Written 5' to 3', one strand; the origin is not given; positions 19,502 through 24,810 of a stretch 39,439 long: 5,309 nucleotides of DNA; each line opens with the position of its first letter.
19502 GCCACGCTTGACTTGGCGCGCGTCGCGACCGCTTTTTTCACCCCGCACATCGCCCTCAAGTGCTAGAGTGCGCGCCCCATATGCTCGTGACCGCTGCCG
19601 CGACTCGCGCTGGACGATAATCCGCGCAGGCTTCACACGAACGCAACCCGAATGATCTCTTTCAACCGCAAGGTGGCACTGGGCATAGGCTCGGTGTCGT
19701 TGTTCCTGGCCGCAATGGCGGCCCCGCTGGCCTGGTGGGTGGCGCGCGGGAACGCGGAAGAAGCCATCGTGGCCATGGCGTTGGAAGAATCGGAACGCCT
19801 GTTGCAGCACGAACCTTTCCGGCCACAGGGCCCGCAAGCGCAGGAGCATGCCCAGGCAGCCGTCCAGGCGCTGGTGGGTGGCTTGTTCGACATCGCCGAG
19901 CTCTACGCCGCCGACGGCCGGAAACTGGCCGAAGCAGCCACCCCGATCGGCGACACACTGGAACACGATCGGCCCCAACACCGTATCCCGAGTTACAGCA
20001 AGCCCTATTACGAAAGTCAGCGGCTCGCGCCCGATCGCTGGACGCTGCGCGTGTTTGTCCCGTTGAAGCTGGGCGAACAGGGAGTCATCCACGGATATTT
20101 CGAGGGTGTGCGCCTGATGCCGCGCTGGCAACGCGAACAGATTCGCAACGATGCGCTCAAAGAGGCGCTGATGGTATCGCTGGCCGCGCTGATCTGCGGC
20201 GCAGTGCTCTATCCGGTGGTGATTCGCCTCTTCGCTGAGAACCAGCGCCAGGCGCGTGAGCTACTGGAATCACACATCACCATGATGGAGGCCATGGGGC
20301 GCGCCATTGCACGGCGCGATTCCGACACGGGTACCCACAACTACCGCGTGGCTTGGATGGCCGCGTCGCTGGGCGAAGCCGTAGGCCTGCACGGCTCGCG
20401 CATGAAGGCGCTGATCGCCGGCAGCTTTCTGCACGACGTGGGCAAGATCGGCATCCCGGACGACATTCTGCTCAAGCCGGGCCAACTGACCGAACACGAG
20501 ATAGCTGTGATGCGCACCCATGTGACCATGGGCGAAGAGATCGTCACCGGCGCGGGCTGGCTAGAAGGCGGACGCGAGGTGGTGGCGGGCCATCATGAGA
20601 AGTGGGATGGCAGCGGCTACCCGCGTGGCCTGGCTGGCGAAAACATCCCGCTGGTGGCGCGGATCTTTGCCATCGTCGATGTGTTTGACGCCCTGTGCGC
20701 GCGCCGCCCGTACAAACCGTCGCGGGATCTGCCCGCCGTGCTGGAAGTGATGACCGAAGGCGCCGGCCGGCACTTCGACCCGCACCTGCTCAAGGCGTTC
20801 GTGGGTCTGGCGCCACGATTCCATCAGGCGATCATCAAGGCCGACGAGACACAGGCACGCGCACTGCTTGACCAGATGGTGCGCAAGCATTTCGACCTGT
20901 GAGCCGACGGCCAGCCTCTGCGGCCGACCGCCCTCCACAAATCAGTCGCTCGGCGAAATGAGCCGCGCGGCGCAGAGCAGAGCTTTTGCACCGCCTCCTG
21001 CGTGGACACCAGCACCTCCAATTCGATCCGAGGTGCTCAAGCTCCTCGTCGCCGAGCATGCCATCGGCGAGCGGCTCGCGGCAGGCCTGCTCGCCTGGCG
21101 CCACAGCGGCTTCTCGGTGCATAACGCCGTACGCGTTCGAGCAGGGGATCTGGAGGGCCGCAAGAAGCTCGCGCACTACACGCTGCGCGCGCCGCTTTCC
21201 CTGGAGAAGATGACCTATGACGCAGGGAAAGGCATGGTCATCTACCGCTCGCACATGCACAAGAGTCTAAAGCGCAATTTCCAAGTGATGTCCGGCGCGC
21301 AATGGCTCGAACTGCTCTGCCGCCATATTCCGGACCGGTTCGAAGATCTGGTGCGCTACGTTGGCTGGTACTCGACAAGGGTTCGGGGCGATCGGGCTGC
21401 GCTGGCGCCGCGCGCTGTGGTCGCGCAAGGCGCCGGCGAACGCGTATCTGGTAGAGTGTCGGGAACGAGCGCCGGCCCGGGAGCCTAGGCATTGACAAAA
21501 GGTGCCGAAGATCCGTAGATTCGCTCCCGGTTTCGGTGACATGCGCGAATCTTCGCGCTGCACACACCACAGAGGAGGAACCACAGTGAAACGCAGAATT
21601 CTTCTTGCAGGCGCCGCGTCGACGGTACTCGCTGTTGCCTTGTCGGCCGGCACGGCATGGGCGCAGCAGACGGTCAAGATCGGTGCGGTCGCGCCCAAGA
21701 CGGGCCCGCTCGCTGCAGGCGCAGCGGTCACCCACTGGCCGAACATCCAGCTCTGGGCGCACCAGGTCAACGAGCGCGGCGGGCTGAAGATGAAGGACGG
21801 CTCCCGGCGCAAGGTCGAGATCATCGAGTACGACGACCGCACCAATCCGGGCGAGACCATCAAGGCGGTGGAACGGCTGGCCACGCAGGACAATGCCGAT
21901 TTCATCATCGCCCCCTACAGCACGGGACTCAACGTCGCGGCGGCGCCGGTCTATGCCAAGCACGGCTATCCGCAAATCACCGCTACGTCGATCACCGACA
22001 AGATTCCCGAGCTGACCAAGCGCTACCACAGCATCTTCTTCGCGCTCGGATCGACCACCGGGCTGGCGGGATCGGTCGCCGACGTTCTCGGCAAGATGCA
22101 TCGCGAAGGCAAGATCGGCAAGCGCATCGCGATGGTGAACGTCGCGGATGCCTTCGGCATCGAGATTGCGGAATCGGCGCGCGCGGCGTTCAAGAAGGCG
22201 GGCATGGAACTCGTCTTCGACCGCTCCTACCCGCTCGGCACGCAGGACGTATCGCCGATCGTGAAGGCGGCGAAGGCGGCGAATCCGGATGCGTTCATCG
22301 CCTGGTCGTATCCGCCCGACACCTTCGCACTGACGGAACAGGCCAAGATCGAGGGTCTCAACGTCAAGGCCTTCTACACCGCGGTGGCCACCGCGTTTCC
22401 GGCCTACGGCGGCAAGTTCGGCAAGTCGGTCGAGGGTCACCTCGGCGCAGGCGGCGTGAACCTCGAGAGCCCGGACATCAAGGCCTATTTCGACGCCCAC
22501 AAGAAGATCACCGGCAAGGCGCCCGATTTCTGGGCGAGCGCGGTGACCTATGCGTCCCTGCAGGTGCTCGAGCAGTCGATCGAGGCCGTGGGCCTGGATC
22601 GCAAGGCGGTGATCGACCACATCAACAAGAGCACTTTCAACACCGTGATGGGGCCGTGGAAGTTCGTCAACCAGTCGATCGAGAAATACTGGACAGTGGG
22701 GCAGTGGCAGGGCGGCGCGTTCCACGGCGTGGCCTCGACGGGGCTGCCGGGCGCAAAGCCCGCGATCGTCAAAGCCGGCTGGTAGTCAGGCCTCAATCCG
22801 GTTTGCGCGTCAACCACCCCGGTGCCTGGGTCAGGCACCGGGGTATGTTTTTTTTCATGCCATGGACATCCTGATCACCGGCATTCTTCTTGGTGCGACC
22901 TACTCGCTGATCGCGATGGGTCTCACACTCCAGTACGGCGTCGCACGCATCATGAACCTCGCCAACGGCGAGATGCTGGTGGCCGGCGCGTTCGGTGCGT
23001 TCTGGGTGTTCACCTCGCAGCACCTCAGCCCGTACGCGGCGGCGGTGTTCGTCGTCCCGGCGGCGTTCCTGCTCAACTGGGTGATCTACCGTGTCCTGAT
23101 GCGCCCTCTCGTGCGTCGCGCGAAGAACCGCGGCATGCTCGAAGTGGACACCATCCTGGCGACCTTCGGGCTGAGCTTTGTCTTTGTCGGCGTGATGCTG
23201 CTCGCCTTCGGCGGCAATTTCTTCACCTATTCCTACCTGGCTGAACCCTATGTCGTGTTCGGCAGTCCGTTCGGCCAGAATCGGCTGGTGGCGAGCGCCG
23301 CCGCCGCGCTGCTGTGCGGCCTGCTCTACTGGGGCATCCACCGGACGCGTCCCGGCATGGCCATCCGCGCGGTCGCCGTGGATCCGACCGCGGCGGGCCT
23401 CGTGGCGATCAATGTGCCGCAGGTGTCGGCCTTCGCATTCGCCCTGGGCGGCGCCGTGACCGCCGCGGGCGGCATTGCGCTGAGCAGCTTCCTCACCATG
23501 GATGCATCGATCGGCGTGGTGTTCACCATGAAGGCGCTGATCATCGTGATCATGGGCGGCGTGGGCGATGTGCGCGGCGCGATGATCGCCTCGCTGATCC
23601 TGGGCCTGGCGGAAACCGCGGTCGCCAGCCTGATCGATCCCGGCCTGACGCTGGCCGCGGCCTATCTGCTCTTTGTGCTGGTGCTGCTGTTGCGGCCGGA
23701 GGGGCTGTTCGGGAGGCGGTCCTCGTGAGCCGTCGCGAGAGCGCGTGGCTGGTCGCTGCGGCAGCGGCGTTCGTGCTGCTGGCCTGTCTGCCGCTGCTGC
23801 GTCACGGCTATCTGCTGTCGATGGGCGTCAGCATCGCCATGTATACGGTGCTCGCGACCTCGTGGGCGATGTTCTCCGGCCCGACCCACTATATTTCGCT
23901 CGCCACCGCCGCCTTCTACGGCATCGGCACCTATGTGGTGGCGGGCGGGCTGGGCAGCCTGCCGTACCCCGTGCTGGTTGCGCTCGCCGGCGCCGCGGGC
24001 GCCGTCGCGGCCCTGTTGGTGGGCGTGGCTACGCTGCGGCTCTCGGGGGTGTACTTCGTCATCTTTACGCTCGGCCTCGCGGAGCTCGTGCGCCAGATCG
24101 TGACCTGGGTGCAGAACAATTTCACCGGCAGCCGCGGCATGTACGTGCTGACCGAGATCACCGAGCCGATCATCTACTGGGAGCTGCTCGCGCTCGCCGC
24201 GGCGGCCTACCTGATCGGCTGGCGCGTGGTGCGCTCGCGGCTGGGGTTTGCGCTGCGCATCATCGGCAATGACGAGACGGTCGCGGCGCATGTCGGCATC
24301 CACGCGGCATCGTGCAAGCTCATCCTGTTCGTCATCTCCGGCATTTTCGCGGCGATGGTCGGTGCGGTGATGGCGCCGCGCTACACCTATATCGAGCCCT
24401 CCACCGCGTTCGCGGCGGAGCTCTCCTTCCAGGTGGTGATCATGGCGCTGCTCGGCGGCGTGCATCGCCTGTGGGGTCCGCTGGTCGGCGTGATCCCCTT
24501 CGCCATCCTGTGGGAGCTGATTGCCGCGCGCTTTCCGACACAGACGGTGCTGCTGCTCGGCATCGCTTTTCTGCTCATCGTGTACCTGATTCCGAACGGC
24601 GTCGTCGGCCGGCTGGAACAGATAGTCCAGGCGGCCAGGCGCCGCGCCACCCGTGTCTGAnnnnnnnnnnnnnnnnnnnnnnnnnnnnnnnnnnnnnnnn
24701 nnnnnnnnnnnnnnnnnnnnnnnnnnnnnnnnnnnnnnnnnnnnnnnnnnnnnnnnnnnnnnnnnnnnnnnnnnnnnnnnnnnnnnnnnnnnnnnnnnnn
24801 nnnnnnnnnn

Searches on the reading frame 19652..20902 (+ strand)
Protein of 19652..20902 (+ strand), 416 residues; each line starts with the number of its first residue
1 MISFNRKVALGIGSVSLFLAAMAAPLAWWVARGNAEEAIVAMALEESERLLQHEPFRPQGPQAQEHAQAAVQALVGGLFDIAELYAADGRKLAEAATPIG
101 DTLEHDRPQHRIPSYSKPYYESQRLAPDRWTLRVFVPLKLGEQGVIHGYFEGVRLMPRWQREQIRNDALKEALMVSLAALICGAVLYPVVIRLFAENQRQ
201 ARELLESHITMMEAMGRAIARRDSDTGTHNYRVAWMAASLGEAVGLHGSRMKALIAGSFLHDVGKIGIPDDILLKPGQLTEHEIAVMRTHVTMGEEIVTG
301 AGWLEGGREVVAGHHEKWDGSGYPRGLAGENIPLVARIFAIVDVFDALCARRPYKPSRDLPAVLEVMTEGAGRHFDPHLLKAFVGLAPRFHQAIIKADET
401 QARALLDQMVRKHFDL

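Call 7: search_protein_families(library=pfam, proteins=[window:19652-20902:+])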
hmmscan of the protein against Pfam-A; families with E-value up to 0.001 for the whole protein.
window:19652-20902:+ (416 aa): 2 families
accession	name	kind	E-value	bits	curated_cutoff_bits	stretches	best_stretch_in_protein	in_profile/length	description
PF13487.12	HD_5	-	2.2e-34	119.1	27.2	1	215-379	3-170/170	HD domain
PF01966.28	HD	-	5.4e-15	56.1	22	1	227-347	2-115/116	HD domain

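Call 16: find_encoding_contigs(protein=window:19652-20902:+, flank=10000, max_places=6)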
Protein window:19652-20902:+ (416 aa): no gene with exactly this product is on record in the collection.

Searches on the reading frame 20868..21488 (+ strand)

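Call 25: search_protein_families(library=pfam, proteins=[window:20868-21488:+], max_evalue=0.01)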
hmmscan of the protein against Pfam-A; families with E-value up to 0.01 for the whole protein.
window:20868-21488:+ (206 aa): 1 family
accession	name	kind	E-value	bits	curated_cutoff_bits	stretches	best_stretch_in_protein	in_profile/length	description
PF04986.18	Y2_Tnp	-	6.6e-08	33.2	20.9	1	74-172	84-179/183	Putative transposase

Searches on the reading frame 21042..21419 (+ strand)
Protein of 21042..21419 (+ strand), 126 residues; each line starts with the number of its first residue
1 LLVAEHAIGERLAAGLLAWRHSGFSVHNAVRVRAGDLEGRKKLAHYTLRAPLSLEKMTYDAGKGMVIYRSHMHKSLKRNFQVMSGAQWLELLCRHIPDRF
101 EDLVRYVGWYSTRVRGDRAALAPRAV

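Call 63: find_homologous_proteins(query=window:21042-21419:+, max_evalue=1e-10)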
Query seq(126 aa) (126 aa): 450 proteins with E <= 1e-10 among 544 candidates; the best 120 are listed.
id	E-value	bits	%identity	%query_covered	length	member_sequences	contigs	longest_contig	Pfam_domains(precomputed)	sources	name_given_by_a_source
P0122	1.3e-59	218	85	94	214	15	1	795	PF04986.19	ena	-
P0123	1.5e-59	218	85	94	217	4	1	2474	PF04986.19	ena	-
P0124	3.6e-59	216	83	94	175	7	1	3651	PF14319.12,PF04986.19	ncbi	-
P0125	1.1e-56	208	79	93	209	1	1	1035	PF04986.19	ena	-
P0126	1.2e-56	208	76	100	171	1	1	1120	PF04986.19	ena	-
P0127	2.3e-56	207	77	94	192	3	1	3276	PF04986.19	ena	-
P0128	2.6e-56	207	79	94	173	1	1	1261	PF04986.19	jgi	jgi:hypothetical protein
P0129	2.1e-55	204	79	93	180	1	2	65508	PF04986.19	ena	-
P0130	7.3e-55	202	77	91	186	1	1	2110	PF04986.19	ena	-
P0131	1.2e-53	199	86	83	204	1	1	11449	PF04986.19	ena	-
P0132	1.2e-50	189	80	83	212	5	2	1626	PF04986.19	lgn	-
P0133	1.5e-50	189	79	85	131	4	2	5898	PF04986.19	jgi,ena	-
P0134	4.4e-50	187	79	80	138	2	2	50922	PF04986.19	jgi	jgi:hypothetical protein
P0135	4.8e-50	187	71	99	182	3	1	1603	PF04986.19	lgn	-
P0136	1.3e-49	185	79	81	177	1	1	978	PF04986.19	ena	-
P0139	2.0e-49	185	71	94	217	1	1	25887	PF04986.19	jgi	jgi:hypothetical protein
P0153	6.4e-47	177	79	83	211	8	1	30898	PF04986.19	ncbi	-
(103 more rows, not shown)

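Call 64: find_encoding_contigs(protein=P0131, flank=6000, max_places=4)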
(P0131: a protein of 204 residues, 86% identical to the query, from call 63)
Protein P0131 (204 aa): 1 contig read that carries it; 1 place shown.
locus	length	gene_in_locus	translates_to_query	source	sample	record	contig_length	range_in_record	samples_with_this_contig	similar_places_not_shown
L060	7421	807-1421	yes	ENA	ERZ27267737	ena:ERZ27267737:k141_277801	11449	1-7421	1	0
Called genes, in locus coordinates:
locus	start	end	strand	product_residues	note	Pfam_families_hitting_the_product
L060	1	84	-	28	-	?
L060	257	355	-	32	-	-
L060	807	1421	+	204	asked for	PF04986:Y2_Tnp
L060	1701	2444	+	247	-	-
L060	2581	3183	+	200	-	-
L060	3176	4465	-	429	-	PF13418:Beta-prop_TYW4 (weak), PF13854:Kelch_HCF (faint), PF24681:Kelch_KLHDC2_KLHL20_DRC7, PF24981:Beta-prop_ATRN-LZTR1 (faint), PF13415:Beta-prop_FBX42, PF24681:Kelch_KLHDC2_KLHL20_DRC7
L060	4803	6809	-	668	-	-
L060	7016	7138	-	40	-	-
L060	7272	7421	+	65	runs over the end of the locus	-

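Call 69: find_encoding_contigs(protein=P0153, flank=6000, max_places=6)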
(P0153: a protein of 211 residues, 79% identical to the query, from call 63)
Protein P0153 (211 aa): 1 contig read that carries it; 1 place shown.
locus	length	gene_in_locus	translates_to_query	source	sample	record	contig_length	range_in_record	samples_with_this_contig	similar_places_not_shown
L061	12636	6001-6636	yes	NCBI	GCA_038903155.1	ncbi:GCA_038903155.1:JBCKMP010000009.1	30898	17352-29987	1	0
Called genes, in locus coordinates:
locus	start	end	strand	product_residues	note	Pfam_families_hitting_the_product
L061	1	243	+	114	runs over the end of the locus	-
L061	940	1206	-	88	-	-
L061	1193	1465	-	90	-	PF04365:BrnT_toxin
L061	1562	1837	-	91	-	PF14384:BrnA_antitoxin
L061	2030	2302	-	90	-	-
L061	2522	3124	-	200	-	PF14597:Lactamase_B_5, PF00753:Lactamase_B (weak)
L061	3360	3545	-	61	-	-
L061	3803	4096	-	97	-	PF04014:MazE_antitoxin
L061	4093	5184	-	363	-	PF13565:HTH_32 (weak), PF00665:rve, PF13683:rve_3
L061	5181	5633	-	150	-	PF01527:HTH_Tnp_1 (faint)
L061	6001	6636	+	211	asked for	PF04986:Y2_Tnp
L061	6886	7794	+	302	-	PF13847:Methyltransf_31, PF13649:Methyltransf_25 (weak)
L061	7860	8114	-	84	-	PF20696:UbiD_C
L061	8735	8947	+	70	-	-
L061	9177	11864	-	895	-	PF00675:Peptidase_M16, PF05193:Peptidase_M16_C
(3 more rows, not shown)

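Call 70: find_encoding_contigs(protein=P0139, flank=6000, max_places=6)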
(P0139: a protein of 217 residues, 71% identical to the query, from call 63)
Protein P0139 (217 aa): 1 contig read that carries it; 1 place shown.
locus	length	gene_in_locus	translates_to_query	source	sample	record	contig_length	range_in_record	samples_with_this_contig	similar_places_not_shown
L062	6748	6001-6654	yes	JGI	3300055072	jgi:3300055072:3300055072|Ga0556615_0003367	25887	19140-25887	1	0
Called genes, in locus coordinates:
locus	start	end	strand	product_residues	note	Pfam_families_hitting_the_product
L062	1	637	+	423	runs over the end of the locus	PF07992:Pyr_redox_2, PF21706:FCSD_central, PF09242:FCSD-flav_bind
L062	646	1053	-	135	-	PF10861:DUF2784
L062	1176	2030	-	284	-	PF00581:Rhodanese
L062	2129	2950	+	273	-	-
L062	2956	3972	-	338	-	PF03401:TctC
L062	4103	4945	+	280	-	PF00392:GntR, PF07702:UTRA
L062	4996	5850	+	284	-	PF02668:TauD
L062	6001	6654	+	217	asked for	PF04986:Y2_Tnp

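Call 72: find_encoding_contigs(protein=P0123, flank=6000, max_places=8)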
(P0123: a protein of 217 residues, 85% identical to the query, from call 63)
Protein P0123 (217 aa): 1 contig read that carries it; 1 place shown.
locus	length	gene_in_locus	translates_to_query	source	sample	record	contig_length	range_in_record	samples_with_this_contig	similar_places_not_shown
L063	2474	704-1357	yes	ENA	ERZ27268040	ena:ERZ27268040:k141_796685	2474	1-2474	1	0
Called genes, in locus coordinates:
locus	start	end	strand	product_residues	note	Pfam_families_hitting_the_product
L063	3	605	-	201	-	?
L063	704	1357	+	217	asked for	PF04986:Y2_Tnp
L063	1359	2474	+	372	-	?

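Call 76: search_dna_similar(query=L060:807-1418:+, collection=plasmids, mode=protein, max_rows=25)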
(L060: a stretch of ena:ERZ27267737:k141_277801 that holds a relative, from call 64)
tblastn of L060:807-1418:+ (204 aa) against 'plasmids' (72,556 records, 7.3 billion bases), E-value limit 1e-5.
Records with a match: 4998; places in all: 7002; records where one place covers at least 80% of the query: 4849.
Best place of each record, by identity: <60% 4998.
By first word of the organism name: Escherichia 1679; Klebsiella 1287; Salmonella 673; Enterobacter 277; Acinetobacter 216; Citrobacter 168; Shigella 120; Pseudomonas 89; Providencia 77; Vibrio 67; and 64 more.
By predicted mobility (MOB-suite, as given by PLSDB): conjugative 3658; non-mobilizable 720; mobilizable 620.
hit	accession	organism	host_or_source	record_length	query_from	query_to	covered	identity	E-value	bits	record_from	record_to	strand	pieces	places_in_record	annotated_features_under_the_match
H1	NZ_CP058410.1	Trichlorobacter lovleyi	whole genome,river sediment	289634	1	187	92%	39.8%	4e-37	143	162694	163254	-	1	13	transposase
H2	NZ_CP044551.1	Hydrogenophaga sp. BPS33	-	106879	1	204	100%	30.3%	2e-16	84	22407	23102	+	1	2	IS91-like element ISPps1 family transposase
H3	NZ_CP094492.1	Paenarthrobacter ureafaciens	soil,farmland soil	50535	1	204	100%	30.3%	2e-16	84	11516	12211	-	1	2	IS91-like element ISPps1 family transposase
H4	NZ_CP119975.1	Agrobacterium leguminum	pure culture,soil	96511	1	204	100%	30.3%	2e-16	84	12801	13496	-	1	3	IS91-like element ISPps1 family transposase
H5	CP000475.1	Paenarthrobacter aurescens TC1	-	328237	1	204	100%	30.3%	2e-16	84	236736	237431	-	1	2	ISPps1, transposase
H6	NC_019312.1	Delftia sp. KV29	WWTP effluents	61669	1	204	100%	30.3%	2e-16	84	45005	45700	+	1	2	none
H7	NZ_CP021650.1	Acidovorax sp. T1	-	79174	1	204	100%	30.3%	2e-16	84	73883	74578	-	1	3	IS91-like element ISPps1 family transposase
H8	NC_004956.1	Pseudomonas sp. ADP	-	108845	1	204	100%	30.3%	2e-16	84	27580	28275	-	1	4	IS91-like element ISPps1 family transposase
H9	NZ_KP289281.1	Pseudomonas sp. EGD-AKN5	-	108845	1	204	100%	30.3%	2e-16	84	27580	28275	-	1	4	IS91-like element ISPps1 family transposase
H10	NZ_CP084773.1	Klebsiella quasipneumoniae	Water (environment),Whole organism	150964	1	204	100%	30.3%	2e-16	84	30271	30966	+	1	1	IS91-like element ISPps1 family transposase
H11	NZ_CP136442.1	Paenarthrobacter sp. AT5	atrazine-producing pesticide factory ...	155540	1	204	100%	30.3%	2e-16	84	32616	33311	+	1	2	IS91-like element ISPps1 family transposase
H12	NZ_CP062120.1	Aminobacter sp. SR38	bacterial pure culture,soil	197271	1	204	100%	30.3%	2e-16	84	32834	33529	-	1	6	IS91-like element ISPps1 family transposase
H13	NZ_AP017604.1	Sphingopyxis sp. EG6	-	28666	1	204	100%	30.3%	2e-16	84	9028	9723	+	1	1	none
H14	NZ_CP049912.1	Diaphorobacter sp. HDW4A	Hydrophilus acuminatus,single bacterial ...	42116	1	204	100%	30.3%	2e-16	84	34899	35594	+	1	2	none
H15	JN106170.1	uncultured bacterium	-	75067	1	204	100%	30.3%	2e-16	84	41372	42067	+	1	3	tnpA: ISPps1 family transposase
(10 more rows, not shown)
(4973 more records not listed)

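Call 77: get_annotated_region(hit=H1, flank=2500)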
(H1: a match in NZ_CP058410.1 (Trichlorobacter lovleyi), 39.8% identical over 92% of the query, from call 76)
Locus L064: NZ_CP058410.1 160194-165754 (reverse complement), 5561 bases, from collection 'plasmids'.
description: Trichlorobacter lovleyi strain IAE plasmid pIAE1, complete sequence
organism: Trichlorobacter lovleyi (NCBI taxid 313985)
taxonomy: Bacteria; Thermodesulfobacteriota; Desulfuromonadia; Geobacterales; Geobacteraceae; Trichlorobacter; Trichlorobacter lovleyi
host: -; source: whole genome,river sediment; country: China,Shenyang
typing (MOB-suite, as given by PLSDB): non-mobilizable; mating-pair formation MPF_T
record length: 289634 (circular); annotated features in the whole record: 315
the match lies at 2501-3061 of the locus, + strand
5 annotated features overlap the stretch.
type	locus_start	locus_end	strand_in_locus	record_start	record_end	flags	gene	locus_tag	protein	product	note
CDS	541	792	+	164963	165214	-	-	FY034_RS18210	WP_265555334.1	type II toxin-antitoxin system prevent-host-death family antitoxin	GO:0008219 - cell death [Evidence IEA]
CDS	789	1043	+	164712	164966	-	-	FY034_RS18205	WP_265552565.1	Txe/YoeB family addiction module toxin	GO:0008219 - cell death [Evidence IEA]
CDS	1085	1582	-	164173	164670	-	-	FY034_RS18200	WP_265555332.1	alpha/beta hydrolase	-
CDS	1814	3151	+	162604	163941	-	-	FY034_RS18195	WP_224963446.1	transposase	GO:0006313 - DNA transposition [Evidence IEA]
CDS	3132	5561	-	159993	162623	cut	-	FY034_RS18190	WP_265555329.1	UvrD-helicase domain-containing protein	-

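Call 92: find_encoding_contigs(protein=P0129, flank=10000, max_places=4)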
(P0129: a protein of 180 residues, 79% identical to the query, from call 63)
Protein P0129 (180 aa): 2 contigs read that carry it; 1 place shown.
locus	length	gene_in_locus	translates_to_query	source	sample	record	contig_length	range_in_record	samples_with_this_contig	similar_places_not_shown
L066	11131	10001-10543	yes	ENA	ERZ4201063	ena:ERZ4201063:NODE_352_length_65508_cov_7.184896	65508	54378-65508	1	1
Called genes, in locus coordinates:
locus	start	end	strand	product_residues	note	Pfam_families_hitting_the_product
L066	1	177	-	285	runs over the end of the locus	PF06750:A24_N_bact, PF01478:Peptidase_A24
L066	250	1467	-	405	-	PF28597:T2SSF_N, PF00482:T2SSF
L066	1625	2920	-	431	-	PF01595:CNNM, PF00571:CBS (weak), PF03471:CorC_HlyC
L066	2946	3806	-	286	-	PF01578:Cytochrom_C_asm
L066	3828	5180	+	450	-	PF02881:SRP54_N, PF13401:AAA_22 (weak), PF00448:SRP54, PF01656:CbiA (weak), PF02978:SRP_SPB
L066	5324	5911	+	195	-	PF07331:TctB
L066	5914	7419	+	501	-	PF01970:TctA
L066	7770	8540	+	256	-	PF11845:Tll0287-like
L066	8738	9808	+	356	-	-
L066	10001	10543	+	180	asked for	PF04986:Y2_Tnp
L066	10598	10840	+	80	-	-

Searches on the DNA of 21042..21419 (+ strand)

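Call 78: search_dna_similar(query=L064:1200-3800:+, collection=plasmids, mode=near, max_rows=12)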
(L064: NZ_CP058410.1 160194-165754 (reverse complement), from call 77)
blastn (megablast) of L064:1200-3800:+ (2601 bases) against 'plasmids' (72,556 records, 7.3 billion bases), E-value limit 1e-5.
Records with a match: 1; places in all: 13; records where one place covers at least 80% of the query: 1.
Best place of each record, by identity: >=99% 1.
By first word of the organism name: Trichlorobacter 1.
By predicted mobility (MOB-suite, as given by PLSDB): non-mobilizable 1.
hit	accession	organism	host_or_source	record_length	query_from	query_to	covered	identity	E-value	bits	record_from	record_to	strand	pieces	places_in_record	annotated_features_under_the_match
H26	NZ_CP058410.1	Trichlorobacter lovleyi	whole genome,river sediment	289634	1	2601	100%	100.0%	0e+0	4804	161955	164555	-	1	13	transposase | UvrD-helicase domain-containing protein | alpha/beta hydrolase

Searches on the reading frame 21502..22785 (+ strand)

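Call 25: search_protein_families(library=pfam, proteins=[window:21502-22785:+], max_evalue=0.01)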
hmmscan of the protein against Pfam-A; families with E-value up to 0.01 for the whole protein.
window:21502-22785:+ (427 aa): 3 families
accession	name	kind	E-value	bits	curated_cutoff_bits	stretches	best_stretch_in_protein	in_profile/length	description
PF13458.12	Peripla_BP_6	-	2e-50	172.8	31.7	1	57-405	1-342/343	Periplasmic binding protein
PF13433.12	Peripla_BP_5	-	4.1e-11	43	27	1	204-411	131-346/363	Periplasmic binding protein domain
PF01094.35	ANF_receptor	-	4.5e-06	26.4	25.4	1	104-341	24-272/353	Receptor family ligand binding region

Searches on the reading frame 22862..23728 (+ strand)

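Call 25: search_protein_families(library=pfam, proteins=[window:22862-23728:+], max_evalue=0.01)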
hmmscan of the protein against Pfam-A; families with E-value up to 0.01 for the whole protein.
window:22862-23728:+ (288 aa): 1 family
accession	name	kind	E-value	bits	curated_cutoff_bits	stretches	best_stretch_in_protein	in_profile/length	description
PF02653.21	BPD_transp_2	-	8.2e-30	104.3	26.8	1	4-275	2-269/269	Branched-chain amino acid transport system / permease component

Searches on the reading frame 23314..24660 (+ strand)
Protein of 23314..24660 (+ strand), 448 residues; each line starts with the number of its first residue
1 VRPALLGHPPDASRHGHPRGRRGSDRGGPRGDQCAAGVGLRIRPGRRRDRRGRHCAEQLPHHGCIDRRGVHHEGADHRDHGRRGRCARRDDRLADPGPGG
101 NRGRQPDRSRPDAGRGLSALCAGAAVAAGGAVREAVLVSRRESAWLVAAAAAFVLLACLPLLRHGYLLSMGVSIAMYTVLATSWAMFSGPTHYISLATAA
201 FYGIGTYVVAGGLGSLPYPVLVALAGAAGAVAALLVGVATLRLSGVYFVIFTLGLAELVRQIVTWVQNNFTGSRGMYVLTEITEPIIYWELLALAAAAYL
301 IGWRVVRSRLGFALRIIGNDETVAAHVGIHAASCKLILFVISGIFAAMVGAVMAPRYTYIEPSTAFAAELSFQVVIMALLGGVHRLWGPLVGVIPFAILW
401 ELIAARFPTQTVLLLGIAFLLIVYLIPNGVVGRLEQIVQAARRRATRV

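Call 25: search_protein_families(library=pfam, proteins=[window:23314-24660:+], max_evalue=0.01)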
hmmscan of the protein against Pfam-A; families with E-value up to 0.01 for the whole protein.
window:23314-24660:+ (448 aa): 1 family
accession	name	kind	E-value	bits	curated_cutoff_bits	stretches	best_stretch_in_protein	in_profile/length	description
PF02653.21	BPD_transp_2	-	6.8e-28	98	26.8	1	170-422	5-268/269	Branched-chain amino acid transport system / permease component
